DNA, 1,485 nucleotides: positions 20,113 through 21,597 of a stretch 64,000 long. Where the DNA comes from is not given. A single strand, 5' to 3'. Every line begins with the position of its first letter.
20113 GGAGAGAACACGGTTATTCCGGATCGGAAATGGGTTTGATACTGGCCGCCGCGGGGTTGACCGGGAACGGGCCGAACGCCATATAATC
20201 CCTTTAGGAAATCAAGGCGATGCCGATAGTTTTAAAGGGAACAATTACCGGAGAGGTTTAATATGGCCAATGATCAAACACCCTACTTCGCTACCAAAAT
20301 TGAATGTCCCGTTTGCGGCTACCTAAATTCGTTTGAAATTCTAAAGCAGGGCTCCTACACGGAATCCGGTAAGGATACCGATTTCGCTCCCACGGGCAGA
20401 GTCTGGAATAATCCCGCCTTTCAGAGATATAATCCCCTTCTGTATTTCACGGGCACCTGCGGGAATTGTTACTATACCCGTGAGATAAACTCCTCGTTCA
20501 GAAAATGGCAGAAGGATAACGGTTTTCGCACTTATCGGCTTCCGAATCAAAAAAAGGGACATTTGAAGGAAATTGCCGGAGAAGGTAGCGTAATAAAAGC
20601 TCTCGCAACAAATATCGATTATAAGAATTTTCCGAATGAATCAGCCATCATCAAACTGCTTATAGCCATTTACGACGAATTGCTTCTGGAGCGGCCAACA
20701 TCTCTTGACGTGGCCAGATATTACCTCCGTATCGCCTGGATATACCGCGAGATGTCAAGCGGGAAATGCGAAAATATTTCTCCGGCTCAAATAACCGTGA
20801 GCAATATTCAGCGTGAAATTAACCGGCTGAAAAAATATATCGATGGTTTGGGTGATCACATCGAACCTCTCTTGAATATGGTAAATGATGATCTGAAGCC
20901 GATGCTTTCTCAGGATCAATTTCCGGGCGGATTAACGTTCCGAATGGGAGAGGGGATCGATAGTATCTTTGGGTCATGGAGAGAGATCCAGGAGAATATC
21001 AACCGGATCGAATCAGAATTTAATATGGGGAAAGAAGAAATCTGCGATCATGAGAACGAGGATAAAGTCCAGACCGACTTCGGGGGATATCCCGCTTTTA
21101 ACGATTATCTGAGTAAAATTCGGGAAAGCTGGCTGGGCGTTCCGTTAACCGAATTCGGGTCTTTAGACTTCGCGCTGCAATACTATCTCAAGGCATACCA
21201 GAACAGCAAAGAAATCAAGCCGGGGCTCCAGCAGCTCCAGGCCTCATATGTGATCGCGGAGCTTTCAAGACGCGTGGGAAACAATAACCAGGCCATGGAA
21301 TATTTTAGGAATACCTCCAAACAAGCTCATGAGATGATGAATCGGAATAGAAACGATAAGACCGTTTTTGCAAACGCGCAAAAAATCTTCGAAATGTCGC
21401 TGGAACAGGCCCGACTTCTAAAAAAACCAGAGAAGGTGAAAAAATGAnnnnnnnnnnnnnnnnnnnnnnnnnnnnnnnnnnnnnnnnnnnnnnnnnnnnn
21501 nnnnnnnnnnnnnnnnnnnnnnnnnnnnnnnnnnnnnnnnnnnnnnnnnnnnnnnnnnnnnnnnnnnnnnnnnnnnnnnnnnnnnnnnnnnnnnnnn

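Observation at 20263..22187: Zinc-ribbon/helical-repeat protein translationally coupled to a YcgR-like PilZ flagellar brake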

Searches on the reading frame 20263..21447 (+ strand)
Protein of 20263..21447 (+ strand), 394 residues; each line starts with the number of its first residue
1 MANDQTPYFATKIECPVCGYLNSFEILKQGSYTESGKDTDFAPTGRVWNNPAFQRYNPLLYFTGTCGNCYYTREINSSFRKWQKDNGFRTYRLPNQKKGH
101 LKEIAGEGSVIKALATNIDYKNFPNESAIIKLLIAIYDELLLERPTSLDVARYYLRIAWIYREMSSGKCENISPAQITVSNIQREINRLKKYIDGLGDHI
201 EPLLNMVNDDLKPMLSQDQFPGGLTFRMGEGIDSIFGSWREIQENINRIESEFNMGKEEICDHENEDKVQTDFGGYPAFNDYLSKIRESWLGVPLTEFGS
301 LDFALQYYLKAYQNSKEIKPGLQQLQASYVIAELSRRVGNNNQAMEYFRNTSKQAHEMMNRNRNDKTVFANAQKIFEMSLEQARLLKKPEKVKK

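Call 3: search_protein_families(library=pfam, proteins=[window:20263-21447:+], max_evalue=0.01)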
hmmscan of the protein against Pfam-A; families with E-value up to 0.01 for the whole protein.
window:20263-21447:+ (394 aa): 2 families
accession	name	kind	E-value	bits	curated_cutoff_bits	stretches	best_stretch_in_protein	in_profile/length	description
PF09986.15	DUF2225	-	2.2e-18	67.2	21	2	9-166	2-133/214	Uncharacterized protein conserved in bacteria (DUF2225)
PF13424.12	TPR_12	-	0.00031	21.3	30.1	0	297-349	15-69/77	Tetratricopeptide repeat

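Call 4: search_protein_families(library=ncbifam, proteins=[window:20263-21447:+], max_evalue=0.01)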
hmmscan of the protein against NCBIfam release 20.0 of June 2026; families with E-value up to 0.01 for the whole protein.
window:20263-21447:+ (394 aa): 0 families

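Call 8: find_homologous_proteins(query=window:20263-21447:+)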
Query window:20263-21447:+ (394 aa): 138 proteins with E <= 0.001 among 2817 candidates; the best 120 are listed.
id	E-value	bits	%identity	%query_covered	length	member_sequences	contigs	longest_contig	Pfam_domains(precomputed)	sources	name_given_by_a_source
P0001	3.7e-269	910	100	100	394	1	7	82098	PF09986.16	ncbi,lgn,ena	-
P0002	4.3e-193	660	75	100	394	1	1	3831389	PF09986.16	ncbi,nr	ncbi:MAG: DUF2225 domain-containing protein [Candidatus Zixiibacteriota bacterium]|nr:MAG: DUF2225 d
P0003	6.0e-193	659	75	100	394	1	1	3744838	PF09986.16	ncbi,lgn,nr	ncbi:MAG: DUF2225 domain-containing protein [Candidatus Zixiibacteriota bacterium]|nr:MAG: DUF2225 d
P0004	1.6e-191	655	73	100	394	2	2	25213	PF09986.16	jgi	-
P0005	4.1e-189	647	72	100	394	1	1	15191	PF09986.16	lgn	-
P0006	5.0e-186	637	71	100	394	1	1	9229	PF09986.16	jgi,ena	-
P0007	5.9e-151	521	57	100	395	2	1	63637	PF09986.16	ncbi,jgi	-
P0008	8.5e-150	517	58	100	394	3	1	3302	PF09986.16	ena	-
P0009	1.7e-145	503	56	100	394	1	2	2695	PF09986.16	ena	-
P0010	1.9e-133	463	51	99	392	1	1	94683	PF09986.16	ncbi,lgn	-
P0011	1.8e-126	440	50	100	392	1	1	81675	PF09986.16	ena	-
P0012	1.9e-124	434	49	99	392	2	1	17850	PF09986.16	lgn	-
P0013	7.5e-124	432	48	99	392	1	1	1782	PF09986.16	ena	-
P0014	2.5e-123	430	48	99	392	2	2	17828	PF09986.16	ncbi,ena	-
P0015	8.0e-123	428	49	99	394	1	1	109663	PF09986.16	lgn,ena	-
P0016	6.9e-122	425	47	99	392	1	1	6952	PF09986.16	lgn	-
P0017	1.8e-121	424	47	99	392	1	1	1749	PF09986.16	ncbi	-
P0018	2.5e-121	424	48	99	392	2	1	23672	PF09986.16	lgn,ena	-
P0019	6.1e-121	422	47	100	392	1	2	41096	PF09986.16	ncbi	ncbi:MAG: DUF2225 domain-containing protein [candidate division Zixibacteria bacterium]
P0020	6.4e-121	422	50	99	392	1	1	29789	PF09986.16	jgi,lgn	-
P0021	1.8e-120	421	49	99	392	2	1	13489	PF09986.16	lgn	-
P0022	1.0e-119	418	48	100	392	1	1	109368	PF09986.16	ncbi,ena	-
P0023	1.3e-117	411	47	99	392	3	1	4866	PF09986.16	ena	-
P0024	6.4e-117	409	47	99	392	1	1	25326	PF09986.16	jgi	jgi:hypothetical protein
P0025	6.0e-115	403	46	99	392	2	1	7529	PF09986.16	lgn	-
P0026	9.5e-111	389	45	98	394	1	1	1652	PF09986.16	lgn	-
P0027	1.2e-109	385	47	98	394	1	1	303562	PF09986.16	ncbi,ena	-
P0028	1.4e-108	382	46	98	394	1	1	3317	PF09986.16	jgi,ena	-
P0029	2.6e-103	364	46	91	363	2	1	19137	PF09986.16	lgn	-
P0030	1.6e-96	342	41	98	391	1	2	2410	PF09986.16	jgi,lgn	-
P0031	1.5e-94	335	42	98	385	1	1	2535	PF09986.16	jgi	jgi:uncharacterized protein (DUF2225 family)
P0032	1.5e-93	332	41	99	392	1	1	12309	PF09986.16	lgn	-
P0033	5.5e-92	327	39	98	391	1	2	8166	PF09986.16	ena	-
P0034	2.9e-91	325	40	98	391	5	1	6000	PF09986.16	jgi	jgi:hypothetical protein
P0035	6.5e-91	323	40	96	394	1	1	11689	PF09986.16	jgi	jgi:uncharacterized protein (DUF2225 family)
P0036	1.8e-90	322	39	96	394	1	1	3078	PF09986.16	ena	-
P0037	1.4e-89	319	40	97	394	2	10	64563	PF09986.16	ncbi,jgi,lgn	-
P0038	1.5e-89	319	39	96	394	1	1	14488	PF09986.16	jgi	jgi:uncharacterized protein (DUF2225 family)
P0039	1.8e-89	319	40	96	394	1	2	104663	PF09986.16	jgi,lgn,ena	-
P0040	5.0e-89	317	39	98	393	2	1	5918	PF09986.16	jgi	jgi:tetratricopeptide (TPR) repeat protein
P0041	6.5e-89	317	39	97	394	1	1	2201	PF09986.16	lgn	-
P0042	8.5e-89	316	40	97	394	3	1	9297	PF09986.16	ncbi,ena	-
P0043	1.1e-88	316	40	97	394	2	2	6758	PF09986.16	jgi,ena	jgi:uncharacterized protein (DUF2225 family)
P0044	1.3e-88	316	39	96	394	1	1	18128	PF09986.16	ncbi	ncbi:MAG: DUF2225 domain-containing protein [Candidatus Zixiibacteriota bacterium]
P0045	1.7e-88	315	41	97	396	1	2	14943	PF09986.16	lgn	-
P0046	2.6e-88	315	39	96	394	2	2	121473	PF09986.16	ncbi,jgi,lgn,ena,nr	ncbi:MAG: hypothetical protein CVT49_03540 [candidate division Zixibacteria bacterium HGW-Zixibacter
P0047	8.2e-88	313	39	97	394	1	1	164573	PF09986.16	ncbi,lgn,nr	ncbi:MAG: DUF2225 domain-containing protein [candidate division Zixibacteria bacterium]|nr:DUF2225 d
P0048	1.5e-87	312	39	97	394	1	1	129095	PF09986.16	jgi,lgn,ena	-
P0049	4.9e-87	311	41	97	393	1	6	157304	PF09986.16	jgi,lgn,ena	-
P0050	1.3e-86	309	40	97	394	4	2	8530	PF09986.16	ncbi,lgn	-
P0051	1.4e-86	309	38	96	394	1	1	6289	PF09986.16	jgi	-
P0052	1.3e-85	306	37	96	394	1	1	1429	PF09986.16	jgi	jgi:tetratricopeptide (TPR) repeat protein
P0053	1.8e-85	305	38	96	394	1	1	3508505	PF09986.16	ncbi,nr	ncbi:hypothetical protein TRIP_C60523 [Candidatus Zixiibacteriota bacterium]|nr:hypothetical protein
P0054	1.8e-85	305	38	98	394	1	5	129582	PF09986.16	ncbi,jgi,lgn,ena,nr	ncbi:MAG: DUF2225 domain-containing protein [candidate division Zixibacteria bacterium]|nr:DUF2225 d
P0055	2.1e-85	305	37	96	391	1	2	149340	PF09986.16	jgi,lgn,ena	-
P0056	3.3e-85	305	35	97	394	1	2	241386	PF09986.16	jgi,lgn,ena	-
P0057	6.1e-85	304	38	96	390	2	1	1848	PF09986.16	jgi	jgi:uncharacterized protein (DUF2225 family)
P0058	8.0e-85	303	39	97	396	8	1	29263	PF09986.16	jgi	jgi:uncharacterized protein (DUF2225 family)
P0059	8.1e-85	303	37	97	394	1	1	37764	PF09986.16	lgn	-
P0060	1.7e-84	302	37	97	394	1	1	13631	PF09986.16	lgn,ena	-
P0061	2.2e-84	302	39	96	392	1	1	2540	PF09986.16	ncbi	-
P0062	2.5e-84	302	38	96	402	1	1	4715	PF09986.16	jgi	jgi:uncharacterized protein (DUF2225 family)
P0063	3.6e-84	301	40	100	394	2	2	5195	PF09986.16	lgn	-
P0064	5.2e-84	301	38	97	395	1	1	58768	PF09986.16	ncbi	-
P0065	6.6e-84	300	38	96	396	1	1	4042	PF09986.16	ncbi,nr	ncbi:MAG: DUF2225 domain-containing protein [candidate division Zixibacteria bacterium]|nr:DUF2225 d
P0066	6.8e-84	300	39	97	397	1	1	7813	PF09986.16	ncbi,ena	-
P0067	7.2e-84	300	39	97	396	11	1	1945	PF09986.16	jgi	-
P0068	8.1e-84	300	37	97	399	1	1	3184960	PF09986.16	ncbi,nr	ncbi:MAG: DUF2225 domain-containing protein [Candidatus Zixiibacteriota bacterium]|nr:MAG: DUF2225 d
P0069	1.4e-83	299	37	96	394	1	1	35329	PF09986.16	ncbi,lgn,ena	-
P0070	2.2e-83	299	37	97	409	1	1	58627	PF09986.16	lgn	-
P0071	2.6e-83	298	39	98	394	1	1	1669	PF09986.16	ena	-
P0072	4.1e-83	298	39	100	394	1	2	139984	PF09986.16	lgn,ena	-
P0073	4.3e-83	298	38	97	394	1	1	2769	PF09986.16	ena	-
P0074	5.3e-83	297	38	99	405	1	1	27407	PF09986.16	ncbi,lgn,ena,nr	ncbi:MAG: DUF2225 domain-containing protein [candidate division Zixibacteria bacterium]|nr:DUF2225 d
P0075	8.1e-83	297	37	96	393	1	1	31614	PF09986.16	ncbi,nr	ncbi:DUF2225 domain-containing protein [candidate division GN15 bacterium]|nr:DUF2225 domain-contain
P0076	8.4e-83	297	38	96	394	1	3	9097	PF09986.16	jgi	-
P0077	1.9e-82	296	40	97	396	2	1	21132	PF09986.16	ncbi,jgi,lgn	jgi:uncharacterized protein (DUF2225 family)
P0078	2.2e-82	295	39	96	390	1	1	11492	PF09986.16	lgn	-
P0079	2.6e-82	295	38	97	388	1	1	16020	PF09986.16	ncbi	-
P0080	3.2e-82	295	38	95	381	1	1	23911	PF09986.16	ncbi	-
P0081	3.8e-82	295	39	97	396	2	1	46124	PF09986.16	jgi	jgi:uncharacterized protein (DUF2225 family)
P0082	5.2e-82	294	38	98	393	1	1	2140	PF09986.16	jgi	jgi:hypothetical protein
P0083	5.8e-82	294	36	97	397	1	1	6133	PF09986.16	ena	-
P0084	7.5e-82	294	37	96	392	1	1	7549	PF09986.16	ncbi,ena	-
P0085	7.7e-82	294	37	96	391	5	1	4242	PF09986.16,PF13181.13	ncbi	-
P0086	1.2e-81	293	39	98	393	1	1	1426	PF09986.16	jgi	jgi:tetratricopeptide (TPR) repeat protein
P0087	1.6e-81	292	39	97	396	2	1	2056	PF09986.16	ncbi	-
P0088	2.8e-81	292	39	98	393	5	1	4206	PF09986.16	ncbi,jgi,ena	-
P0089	3.1e-81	292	37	98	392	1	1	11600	PF09986.16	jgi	jgi:hypothetical protein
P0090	3.2e-81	292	38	97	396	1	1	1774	PF09986.16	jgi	jgi:hypothetical protein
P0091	3.4e-81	291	37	96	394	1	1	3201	PF09986.16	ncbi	-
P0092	3.5e-81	291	36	98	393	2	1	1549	PF09986.16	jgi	jgi:uncharacterized protein (DUF2225 family)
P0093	4.6e-81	291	36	96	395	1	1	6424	PF09986.16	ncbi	ncbi:MAG: DUF2225 domain-containing protein [bacterium]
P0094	6.6e-81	290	36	97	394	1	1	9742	PF09986.16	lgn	-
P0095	1.1e-80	290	38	96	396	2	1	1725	PF09986.16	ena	-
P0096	1.5e-80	289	39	96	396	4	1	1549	PF09986.16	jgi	jgi:uncharacterized protein (DUF2225 family)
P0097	1.9e-80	289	37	96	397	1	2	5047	PF09986.16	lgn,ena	-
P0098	2.6e-80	289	37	98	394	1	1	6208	PF09986.16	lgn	-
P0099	9.1e-80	287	37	96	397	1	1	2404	PF09986.16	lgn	-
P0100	1.0e-79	287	39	97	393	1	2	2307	PF09986.16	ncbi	ncbi:MAG: DUF2225 domain-containing protein [candidate division Zixibacteria bacterium]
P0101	1.1e-79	287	37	96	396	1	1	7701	PF09986.16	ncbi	-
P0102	1.3e-79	286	37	96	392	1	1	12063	PF09986.16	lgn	-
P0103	1.4e-79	286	39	96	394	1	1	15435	PF09986.16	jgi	jgi:hypothetical protein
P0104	1.8e-79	286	36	96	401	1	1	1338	PF09986.16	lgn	-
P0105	2.6e-79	285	36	96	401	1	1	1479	PF09986.16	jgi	jgi:uncharacterized protein (DUF2225 family)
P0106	2.7e-79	285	36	96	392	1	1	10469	PF09986.16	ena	-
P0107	4.1e-79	285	37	97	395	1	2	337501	PF09986.16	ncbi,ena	-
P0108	6.3e-79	284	36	96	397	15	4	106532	PF09986.16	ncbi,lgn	-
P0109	1.3e-78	283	38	98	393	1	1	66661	PF09986.16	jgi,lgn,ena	-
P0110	1.4e-78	283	35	98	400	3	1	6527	PF09986.16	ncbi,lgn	-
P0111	1.6e-78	283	36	96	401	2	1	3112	PF09986.16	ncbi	-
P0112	6.9e-78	281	37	97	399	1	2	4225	PF09986.16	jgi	jgi:uncharacterized protein (DUF2225 family)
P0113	2.7e-77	279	35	96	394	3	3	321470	PF09986.16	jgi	jgi:uncharacterized protein (DUF2225 family)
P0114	5.7e-77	278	35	96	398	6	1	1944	PF09986.16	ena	-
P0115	6.2e-77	277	40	92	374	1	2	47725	PF09986.16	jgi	jgi:hypothetical protein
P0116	2.6e-76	275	37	96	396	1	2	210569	PF09986.16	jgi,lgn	jgi:hypothetical protein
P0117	7.1e-76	274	37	96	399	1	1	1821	PF09986.16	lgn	-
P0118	7.3e-76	274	35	96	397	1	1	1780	PF09986.16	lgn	-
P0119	1.4e-75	273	37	97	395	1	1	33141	PF09986.16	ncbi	-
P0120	2.6e-75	272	36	96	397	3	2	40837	PF09986.16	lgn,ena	-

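Call 13: find_related_loci(query=A1, collection=genome_contigs, flank=6000)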
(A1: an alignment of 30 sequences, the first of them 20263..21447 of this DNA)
Query A1 (394 aa) in genome_contigs; peptide patterns used: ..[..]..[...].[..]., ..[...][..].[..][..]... (x = any residue, [..] = any of these).
191 stretches matched a pattern; 176 encode a relative of the query (tblastn E <= 1e-3); the best 80 are kept; 80 distinct loci.
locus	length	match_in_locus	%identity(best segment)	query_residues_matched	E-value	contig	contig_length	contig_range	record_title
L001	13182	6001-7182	75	1-394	0e+0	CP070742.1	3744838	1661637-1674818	MAG: Candidatus Zixiibacteriota bacterium isolate bin38 chromosome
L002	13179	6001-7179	75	1-393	0e+0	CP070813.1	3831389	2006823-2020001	MAG: Candidatus Zixiibacteriota bacterium isolate bin119 chromosome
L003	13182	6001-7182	57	1-393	7e-158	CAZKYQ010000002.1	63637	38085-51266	MAG TPA_asm: uncultured Ignavibacteria bacterium isolate binchicken_co275_126 genome assembly, contig: NODE_346_length_6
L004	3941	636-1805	49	1-392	3e-133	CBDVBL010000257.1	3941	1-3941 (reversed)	MAG TPA_asm: uncultured bacterium isolate SRR22302355_binner13_Refined_64 genome assembly, contig: ERZ25746546.13329, wh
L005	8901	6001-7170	48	1-392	5e-130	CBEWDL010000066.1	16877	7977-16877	MAG TPA_asm: uncultured bacterium isolate SRR12059192_binner23_Refined_3 genome assembly, contig: ERZ26875191.71, whole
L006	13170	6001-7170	48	1-392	3e-129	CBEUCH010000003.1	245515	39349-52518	MAG TPA_asm: uncultured bacterium isolate SRR19160658_binner12_Refined_30 genome assembly, contig: ERZ26800495.3, whole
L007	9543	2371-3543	47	1-393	4e-128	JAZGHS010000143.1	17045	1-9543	MAG: Candidatus Zixiibacteriota bacterium isolate SCS6bin.4 SCS6bin.4_143, whole genome shotgun sequence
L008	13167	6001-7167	47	5-392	4e-116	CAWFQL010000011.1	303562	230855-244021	MAG: uncultured candidate division Zixibacteria bacterium isolate MFD05942.bin.1.318 genome assembly, contig: contig_295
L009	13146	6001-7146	39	5-384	3e-98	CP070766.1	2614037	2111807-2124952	MAG: Candidatus Zixiibacteriota bacterium isolate bin25 chromosome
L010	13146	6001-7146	40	4-384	6e-95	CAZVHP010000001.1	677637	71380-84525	MAG TPA_asm: uncultured Ignavibacteriales bacterium isolate SRP241341_co1_208 genome assembly, contig: NODE_1_length_677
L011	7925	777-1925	40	5-385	8e-95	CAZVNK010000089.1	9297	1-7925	MAG TPA_asm: uncultured Ignavibacteriaceae bacterium isolate binchicken_co42_233 genome assembly, contig: NODE_12762_len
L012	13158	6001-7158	39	1-384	2e-94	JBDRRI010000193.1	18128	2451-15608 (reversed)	MAG: Candidatus Zixiibacteriota bacterium isolate MEGAHIT-group-2.90 k141_439577, whole genome shotgun sequence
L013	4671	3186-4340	39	1-385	9e-95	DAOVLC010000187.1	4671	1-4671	MAG TPA_asm: Candidatus Zixiibacteriota bacterium isolate CSMAG_1435 CSMAG_1435_k141_1433123_length_4671_cov_10.0000, wh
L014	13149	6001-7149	39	5-385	5e-94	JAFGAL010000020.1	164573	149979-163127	MAG: Candidatus Zixiibacteriota bacterium isolate Zod_maxbin.0182_1 k87_2665187, whole genome shotgun sequence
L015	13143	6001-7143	38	6-384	7e-94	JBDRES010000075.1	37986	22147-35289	MAG: bacterium isolate MEGAHIT-group-1.326 k141_6996320, whole genome shotgun sequence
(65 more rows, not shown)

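Call 16: search_solved_structures(query=A1, max_evalue=1)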
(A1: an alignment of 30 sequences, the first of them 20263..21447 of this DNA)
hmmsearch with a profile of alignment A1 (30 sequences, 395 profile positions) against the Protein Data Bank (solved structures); distinct sequences matched with E-value up to 1: 106 (the best 60 are shown).
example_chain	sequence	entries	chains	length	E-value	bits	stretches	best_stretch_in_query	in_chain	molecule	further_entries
7wxz_A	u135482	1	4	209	2.4e-06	30.2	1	174-280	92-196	Spike protein S2'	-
7y9n_A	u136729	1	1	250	7.1e-06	28.6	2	172-258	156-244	Spike protein S2',5HB-H2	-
7zr2_A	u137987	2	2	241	0.00087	21.8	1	177-280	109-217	Spike protein S2',Chimeric protein mimic of SARS-CoV-2 Spike HR1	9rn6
2wpr_A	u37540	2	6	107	0.0053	19.2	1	170-266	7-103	TRIMERIC AUTOTRANSPORTER ADHESIN FRAGMENT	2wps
9r1o_A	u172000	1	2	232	0.0062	19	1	148-202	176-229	sc-apCC-6-DPH-NR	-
8qox_B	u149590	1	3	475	0.0079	18.6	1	169-257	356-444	Conserved membrane protein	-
4zry_B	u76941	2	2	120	0.0085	18.5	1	168-249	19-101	Keratin, type II cytoskeletal 1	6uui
6kos_A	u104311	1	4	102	0.016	17.6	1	167-256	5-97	SUWA (Super WA20)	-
2ch7_B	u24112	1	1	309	0.023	17.1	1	170-263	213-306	METHYL-ACCEPTING CHEMOTAXIS PROTEIN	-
3ja6_H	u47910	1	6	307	0.026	16.9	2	171-262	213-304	Methyl-accepting chemotaxis protein 2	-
2ch7_A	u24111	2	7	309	0.028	16.8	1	171-263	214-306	METHYL-ACCEPTING CHEMOTAXIS PROTEIN | Methyl-accepting chemotaxis protein 2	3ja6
1wyy_A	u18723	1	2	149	0.03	16.7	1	224-291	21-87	E2 Glycoprotein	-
3tnu_B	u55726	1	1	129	0.042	16.2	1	168-249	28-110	Keratin, type II cytoskeletal 5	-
6cfe_A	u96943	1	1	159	0.047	16.1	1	145-266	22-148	Mutant of Apolipoprotein E3 (APO-E3)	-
2pms_C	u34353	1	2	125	0.051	16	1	182-266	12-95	PNEUMOCOCCAL SURFACE PROTEIN A (PSPA)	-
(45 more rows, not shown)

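Call 27: predict_structure(alignment_id=A1)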
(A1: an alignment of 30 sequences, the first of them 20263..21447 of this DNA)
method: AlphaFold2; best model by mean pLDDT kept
length: 394 residues; sequences in the alignment: 30
mean_pLDDT: 83.8   pTM: 0.75
mean pLDDT of the five models: 83.8, 82.0, 81.9, 80.8, 80.2
residues with pLDDT >= 90: 177; 70-90: 159; 50-70: 37; < 50: 21
segments of 3 or more residues with pLDDT < 50: 1-3, 168-172, 265-269, 390-394
pLDDT, mean of each block of 10 residues (from residue 1): 65 89 85 68 75 85 91 74 69 88 92 94 92 96 92 93 66 62 81 87 88 67 77 91 92 81 52 83 91 91 96 92 94 91 94 96 93 93 78 35
secondary structure, 60 per line:
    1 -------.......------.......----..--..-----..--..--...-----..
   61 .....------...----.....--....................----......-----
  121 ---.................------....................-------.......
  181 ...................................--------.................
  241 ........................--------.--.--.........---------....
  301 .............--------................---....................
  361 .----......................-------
elements in order: E8-14 E21-27 H59-62 E63-65 E72-74 H79-83 H86-105 H110-115 H124-140 H147-166 H174-215 H224-264 H279-287 H297-313 H322-337 H341-361 H366-387

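Call 29: search_protein_representatives(alignment_id=A1)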
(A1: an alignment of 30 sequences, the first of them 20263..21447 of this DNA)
Query: 30 sequences, 395 profile positions. Proteins with E-value up to 0.001 (for the whole library): 574; up to 1e-10: 314; up to 1e-30: 66. The best 150 are listed.
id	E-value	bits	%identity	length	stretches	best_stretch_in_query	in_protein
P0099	8.7e-169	578.3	-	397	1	1-394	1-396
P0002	2.0e-160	550.7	-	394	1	2-393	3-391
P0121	3.7e-158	543.3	-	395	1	1-391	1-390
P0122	1.0e-146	505.6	-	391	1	1-393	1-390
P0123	6.4e-146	503.0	-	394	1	2-393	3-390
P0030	8.0e-145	499.4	-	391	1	3-393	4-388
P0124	1.9e-135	468.5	-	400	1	2-394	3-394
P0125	1.4e-127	442.6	-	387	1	4-394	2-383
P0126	6.9e-126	437.0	-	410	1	1-393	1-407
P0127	5.6e-121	420.8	-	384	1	1-392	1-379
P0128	3.1e-118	411.8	-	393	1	3-391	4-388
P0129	7.6e-112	390.8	-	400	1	3-392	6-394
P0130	6.2e-110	384.5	-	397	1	3-393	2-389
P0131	1.4e-108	380.0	-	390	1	2-392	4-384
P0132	1.1e-107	377.1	-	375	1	1-392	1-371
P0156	9.7e-61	222.5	-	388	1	5-393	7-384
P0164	7.5e-46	173.5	-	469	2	3-382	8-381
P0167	2.7e-39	151.9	-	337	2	4-185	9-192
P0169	2.8e-37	145.3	-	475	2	2-358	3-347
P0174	8.5e-35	137.1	-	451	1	2-363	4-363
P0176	1.2e-33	133.3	-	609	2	11-167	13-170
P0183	1.2e-31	126.8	-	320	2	5-173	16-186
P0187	2.3e-29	119.2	-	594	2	11-164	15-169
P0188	5.3e-29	118.0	-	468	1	3-362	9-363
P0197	1.2e-27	113.6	-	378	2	3-174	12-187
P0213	2.2e-25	106.1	-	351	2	4-176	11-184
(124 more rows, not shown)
